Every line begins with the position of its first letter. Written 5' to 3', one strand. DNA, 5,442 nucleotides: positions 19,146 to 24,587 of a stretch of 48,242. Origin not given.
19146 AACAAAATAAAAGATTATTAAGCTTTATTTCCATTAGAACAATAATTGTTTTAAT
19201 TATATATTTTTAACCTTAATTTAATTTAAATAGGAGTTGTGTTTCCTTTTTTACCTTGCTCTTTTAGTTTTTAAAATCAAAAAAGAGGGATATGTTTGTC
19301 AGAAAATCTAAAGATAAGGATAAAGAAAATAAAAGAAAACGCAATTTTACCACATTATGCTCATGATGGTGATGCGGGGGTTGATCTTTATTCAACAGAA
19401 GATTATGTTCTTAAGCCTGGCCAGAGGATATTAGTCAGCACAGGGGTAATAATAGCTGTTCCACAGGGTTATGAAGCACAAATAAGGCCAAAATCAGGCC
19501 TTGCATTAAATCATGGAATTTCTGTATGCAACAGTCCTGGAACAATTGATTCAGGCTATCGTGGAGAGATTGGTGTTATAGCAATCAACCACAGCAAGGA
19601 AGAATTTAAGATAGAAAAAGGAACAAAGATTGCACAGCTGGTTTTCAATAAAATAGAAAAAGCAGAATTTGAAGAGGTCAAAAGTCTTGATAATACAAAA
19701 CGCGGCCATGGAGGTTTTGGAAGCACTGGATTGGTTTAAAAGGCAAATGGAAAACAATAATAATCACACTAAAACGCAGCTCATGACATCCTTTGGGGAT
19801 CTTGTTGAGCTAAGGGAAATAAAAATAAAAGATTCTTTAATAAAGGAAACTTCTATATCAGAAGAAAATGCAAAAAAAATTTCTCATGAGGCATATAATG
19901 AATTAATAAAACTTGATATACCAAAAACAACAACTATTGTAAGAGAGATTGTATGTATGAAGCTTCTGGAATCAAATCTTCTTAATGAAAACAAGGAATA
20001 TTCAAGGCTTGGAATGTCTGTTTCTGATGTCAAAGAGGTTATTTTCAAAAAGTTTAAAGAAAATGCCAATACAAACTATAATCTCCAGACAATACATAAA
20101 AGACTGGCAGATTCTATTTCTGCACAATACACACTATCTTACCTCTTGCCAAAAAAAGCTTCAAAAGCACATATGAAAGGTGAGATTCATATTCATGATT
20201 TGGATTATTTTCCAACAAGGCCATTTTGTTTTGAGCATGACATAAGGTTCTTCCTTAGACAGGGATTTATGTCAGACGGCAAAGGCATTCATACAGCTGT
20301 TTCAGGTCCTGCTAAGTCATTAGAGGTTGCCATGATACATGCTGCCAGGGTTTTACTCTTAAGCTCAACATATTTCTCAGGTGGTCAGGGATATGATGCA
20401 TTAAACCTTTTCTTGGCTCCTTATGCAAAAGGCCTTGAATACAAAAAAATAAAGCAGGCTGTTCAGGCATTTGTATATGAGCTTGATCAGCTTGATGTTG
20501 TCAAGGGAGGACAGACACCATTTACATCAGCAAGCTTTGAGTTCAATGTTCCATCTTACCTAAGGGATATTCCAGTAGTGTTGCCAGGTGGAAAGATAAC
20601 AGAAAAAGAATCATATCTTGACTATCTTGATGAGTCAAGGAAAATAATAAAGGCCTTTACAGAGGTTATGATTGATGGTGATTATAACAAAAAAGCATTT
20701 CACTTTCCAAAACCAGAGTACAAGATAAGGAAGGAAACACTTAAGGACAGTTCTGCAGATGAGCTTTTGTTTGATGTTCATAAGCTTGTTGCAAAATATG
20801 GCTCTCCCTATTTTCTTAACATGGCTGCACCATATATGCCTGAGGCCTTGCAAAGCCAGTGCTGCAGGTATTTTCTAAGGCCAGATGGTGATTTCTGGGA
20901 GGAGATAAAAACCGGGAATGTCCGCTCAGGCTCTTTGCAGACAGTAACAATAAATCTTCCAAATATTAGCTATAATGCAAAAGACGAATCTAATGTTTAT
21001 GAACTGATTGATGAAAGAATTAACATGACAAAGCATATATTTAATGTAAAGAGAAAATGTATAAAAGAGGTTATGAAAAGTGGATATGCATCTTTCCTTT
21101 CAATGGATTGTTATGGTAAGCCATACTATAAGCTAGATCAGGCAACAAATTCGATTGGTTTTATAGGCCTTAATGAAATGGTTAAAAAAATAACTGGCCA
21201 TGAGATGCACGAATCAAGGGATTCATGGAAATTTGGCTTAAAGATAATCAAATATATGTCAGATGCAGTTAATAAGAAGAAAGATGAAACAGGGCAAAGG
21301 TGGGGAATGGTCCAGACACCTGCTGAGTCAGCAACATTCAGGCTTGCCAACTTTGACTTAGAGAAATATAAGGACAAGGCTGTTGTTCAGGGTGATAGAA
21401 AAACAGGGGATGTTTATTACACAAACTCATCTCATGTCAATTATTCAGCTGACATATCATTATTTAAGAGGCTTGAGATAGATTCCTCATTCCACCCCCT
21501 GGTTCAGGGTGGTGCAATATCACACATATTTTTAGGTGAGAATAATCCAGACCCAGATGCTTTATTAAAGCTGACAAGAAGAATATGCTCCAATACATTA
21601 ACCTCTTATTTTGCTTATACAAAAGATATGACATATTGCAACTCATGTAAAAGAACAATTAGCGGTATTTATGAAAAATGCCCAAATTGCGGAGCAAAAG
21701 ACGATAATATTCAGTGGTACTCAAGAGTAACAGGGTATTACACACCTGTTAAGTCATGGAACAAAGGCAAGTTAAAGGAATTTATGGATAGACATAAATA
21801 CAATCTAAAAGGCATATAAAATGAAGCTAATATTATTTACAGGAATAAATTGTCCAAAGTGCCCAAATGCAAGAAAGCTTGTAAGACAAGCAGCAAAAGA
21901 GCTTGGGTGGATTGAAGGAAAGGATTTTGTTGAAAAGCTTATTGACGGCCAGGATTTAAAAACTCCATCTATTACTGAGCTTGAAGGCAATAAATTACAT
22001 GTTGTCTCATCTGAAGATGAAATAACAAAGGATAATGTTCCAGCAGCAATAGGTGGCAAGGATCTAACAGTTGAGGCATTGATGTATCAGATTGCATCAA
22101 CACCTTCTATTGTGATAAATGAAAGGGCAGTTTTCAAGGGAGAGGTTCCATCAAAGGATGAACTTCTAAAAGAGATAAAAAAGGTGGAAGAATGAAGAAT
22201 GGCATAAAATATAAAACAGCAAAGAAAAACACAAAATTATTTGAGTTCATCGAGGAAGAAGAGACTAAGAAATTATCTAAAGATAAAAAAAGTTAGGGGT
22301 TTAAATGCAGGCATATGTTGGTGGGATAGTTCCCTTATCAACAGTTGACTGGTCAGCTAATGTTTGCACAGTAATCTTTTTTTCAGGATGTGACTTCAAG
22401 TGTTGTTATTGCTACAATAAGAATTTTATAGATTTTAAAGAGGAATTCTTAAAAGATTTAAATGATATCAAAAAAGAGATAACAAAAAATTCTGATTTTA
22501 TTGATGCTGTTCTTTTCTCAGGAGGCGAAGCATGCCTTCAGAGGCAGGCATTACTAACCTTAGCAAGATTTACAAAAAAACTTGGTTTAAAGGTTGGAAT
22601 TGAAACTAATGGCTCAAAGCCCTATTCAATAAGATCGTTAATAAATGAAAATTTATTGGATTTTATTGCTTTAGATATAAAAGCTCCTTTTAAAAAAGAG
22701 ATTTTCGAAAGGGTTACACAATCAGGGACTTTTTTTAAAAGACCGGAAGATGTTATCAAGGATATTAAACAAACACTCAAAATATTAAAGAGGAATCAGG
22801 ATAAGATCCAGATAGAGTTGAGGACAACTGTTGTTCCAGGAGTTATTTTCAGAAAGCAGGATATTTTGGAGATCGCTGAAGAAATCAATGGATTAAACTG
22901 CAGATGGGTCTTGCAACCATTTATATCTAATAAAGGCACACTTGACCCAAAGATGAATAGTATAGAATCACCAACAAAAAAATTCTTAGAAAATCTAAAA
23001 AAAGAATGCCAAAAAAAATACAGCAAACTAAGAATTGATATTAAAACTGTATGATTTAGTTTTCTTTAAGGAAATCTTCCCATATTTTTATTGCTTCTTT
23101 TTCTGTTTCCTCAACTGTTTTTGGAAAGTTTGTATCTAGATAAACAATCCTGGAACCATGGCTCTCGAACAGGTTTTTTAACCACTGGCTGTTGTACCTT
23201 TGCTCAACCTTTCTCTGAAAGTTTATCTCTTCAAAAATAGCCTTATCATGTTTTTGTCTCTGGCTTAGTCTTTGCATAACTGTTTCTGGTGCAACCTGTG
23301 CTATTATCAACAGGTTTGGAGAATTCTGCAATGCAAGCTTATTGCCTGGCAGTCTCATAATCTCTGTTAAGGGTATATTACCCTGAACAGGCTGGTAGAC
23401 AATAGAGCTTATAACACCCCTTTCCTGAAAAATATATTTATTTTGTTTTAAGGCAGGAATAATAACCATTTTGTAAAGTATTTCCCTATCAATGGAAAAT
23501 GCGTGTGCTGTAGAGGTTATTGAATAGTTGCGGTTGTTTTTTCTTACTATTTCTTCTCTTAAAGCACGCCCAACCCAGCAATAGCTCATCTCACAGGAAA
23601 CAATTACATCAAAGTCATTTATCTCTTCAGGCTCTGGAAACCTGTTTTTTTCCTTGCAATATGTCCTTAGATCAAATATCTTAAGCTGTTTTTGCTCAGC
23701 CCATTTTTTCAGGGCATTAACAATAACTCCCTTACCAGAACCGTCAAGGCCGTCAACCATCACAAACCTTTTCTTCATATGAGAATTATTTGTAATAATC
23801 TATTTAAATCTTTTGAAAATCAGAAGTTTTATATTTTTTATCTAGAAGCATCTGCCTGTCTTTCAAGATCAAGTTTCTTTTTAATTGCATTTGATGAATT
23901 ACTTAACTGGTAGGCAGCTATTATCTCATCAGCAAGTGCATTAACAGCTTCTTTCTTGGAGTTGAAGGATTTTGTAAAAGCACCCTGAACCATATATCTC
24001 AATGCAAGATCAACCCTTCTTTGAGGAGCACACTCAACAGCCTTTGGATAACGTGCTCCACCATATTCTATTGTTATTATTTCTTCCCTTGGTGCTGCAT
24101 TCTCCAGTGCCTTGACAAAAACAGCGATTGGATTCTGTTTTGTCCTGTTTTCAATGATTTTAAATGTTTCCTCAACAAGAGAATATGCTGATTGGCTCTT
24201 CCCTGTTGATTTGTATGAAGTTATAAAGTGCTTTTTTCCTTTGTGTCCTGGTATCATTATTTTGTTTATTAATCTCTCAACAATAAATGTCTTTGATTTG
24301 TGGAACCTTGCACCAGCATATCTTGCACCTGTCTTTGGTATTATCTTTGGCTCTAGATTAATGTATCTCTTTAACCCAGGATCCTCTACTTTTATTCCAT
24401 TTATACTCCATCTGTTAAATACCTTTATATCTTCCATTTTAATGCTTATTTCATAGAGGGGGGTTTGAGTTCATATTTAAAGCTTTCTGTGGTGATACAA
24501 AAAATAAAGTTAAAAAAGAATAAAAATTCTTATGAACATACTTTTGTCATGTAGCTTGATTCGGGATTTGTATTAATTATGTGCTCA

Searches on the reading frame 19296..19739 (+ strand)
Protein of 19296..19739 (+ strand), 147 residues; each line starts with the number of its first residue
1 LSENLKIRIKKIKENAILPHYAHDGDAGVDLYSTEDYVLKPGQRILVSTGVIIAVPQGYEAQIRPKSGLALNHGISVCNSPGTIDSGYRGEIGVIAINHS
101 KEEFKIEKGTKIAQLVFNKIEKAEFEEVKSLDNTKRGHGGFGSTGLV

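Call 81: search_protein_families(library=pfam, proteins=[window:19296-19739:+], max_evalue=0.0001)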
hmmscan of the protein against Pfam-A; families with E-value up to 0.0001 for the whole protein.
window:19296-19739:+ (147 aa): 2 families
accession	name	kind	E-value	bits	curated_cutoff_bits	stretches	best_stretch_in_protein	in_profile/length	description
PF00692.24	dUTPase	-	3.7e-39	133.9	22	1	15-145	2-129/129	dUTPase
PF22769.1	DCD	-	2.2e-14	54.3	27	1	34-119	68-152/153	dCTP deaminase-like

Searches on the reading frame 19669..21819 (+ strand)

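Call 81: search_protein_families(library=pfam, proteins=[window:19669-21819:+], max_evalue=0.0001)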
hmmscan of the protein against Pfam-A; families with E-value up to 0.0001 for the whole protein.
window:19669-21819:+ (716 aa): 1 family
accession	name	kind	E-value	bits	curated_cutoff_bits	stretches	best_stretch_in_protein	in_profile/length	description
PF13597.11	NRDD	-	1.1e-161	539.7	26.2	1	131-711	1-562/562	Anaerobic ribonucleoside-triphosphate reductase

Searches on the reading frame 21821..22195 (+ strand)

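Call 81: search_protein_families(library=pfam, proteins=[window:21821-22195:+], max_evalue=0.0001)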
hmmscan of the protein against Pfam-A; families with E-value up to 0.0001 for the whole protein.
window:21821-22195:+ (124 aa): 1 family
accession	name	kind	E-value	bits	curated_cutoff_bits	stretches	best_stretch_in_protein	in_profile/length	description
PF13192.12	Thioredoxin_3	-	2.5e-13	50.3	24.8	1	69-117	25-73/76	Thioredoxin domain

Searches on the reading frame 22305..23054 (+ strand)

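Call 3: search_protein_families(library=pfam, proteins=[window:22305-23054:+], max_evalue=0.01)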
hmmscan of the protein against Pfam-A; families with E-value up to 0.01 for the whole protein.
window:22305-23054:+ (249 aa): 2 families
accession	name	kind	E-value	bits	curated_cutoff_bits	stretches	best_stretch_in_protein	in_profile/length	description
PF04055.27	Radical_SAM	-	9e-15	55.7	29.5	1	23-181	1-155/166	Radical SAM superfamily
PF13353.11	Fer4_12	-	1.1e-12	48.9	22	1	22-134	8-122/137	4Fe-4S single cluster domain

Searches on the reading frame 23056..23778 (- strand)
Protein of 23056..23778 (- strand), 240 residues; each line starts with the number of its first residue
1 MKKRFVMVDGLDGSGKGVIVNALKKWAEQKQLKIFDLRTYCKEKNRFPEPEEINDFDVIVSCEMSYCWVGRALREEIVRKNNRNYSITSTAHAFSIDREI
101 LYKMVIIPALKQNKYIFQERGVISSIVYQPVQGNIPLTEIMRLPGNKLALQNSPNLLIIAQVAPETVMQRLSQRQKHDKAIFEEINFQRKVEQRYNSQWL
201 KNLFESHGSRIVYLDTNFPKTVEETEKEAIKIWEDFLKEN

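Call 3: search_protein_families(library=pfam, proteins=[window:23056-23778:-], max_evalue=0.01)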
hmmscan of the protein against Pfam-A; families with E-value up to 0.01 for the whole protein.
window:23056-23778:- (240 aa): 2 families
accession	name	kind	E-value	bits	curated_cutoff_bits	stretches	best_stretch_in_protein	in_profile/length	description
PF02223.23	Thymidylate_kin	-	1.3e-20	74.3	27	1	58-219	27-177/185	Thymidylate kinase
PF01712.25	dNK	-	0.00051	20.3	27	1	8-232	3-197/203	Deoxynucleoside kinase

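Call 4: search_protein_families(library=ncbifam, proteins=[window:23056-23778:-], max_evalue=0.01)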
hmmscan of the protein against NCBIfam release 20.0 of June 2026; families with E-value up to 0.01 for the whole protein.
window:23056-23778:- (240 aa): 3 families
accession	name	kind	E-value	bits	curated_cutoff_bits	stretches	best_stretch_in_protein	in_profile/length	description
TIGR00041.1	DTMP_kinase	equivalog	2.7e-26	92.5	83.25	2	54-217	31-186/196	dTMP kinase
NF005923.0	PRK07933.1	equivalog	0.00094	18.6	193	0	5-33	2-30/213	dTMP kinase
NF005807.0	PRK07667.1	equivalog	0.0059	16.2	221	0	4-47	17-63/193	kinase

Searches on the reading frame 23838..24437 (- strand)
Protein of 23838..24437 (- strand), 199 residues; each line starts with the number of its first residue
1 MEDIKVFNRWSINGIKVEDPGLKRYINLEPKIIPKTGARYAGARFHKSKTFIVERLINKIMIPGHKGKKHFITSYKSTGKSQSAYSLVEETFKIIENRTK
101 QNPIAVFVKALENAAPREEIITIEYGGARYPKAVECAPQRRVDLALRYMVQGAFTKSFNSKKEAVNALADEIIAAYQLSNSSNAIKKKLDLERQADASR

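Call 3: search_protein_families(library=pfam, proteins=[window:23838-24437:-], max_evalue=0.01)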
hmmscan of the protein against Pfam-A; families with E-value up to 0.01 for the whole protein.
window:23838-24437:- (199 aa): 1 family
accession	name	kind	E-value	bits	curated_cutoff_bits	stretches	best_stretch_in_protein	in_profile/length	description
PF00177.27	Ribosomal_S7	-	1.9e-40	138.3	24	1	23-199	2-148/148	Ribosomal protein S7p/S5e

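Call 4: search_protein_families(library=ncbifam, proteins=[window:23838-24437:-], max_evalue=0.01)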
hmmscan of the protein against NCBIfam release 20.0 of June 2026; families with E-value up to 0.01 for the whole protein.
window:23838-24437:- (199 aa): 3 families
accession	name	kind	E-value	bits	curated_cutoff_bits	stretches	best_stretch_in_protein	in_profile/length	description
NF003106.0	PRK04027.1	equivalog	4.5e-73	244.9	225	1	2-199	9-195/195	30S ribosomal protein S7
TIGR01028.1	uS7_euk_arch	equivalog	1.2e-64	217.4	200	1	3-199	1-186/186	30S ribosomal protein S7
TIGR01029.1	rpsG_bact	equivalog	1.3e-20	73.9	135.85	1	70-198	23-146/154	30S ribosomal protein S7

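Call 73: find_encoding_contigs(protein=window:23838-24437:-, flank=5000, max_places=8)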
Protein window:23838-24437:- (199 aa): 2 contigs read that carry it; 2 places shown.
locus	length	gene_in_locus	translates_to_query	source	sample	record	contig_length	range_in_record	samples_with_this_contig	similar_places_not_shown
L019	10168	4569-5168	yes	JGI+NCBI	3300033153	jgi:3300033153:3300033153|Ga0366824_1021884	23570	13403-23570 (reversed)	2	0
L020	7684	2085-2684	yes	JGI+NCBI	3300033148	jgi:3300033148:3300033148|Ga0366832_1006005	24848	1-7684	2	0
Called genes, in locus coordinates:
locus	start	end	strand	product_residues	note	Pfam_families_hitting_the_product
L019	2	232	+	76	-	?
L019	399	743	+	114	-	-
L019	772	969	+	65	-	PF02926:THUMP (weak)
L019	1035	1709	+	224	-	-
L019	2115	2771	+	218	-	-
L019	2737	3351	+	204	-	PF20720:nSTAND3 (faint)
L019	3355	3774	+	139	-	PF00293:NUDIX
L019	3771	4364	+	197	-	-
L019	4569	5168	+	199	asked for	PF00177:Ribosomal_S7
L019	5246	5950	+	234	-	PF02223:Thymidylate_kin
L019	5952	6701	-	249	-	PF04055:Radical_SAM, PF13353:Fer4_12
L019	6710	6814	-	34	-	-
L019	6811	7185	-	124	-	PF13192:Thioredoxin_3 (weak)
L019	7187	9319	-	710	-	PF13597:NRDD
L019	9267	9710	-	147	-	PF22769:DCD, PF00692:dUTPase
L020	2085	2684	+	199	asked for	PF00177:Ribosomal_S7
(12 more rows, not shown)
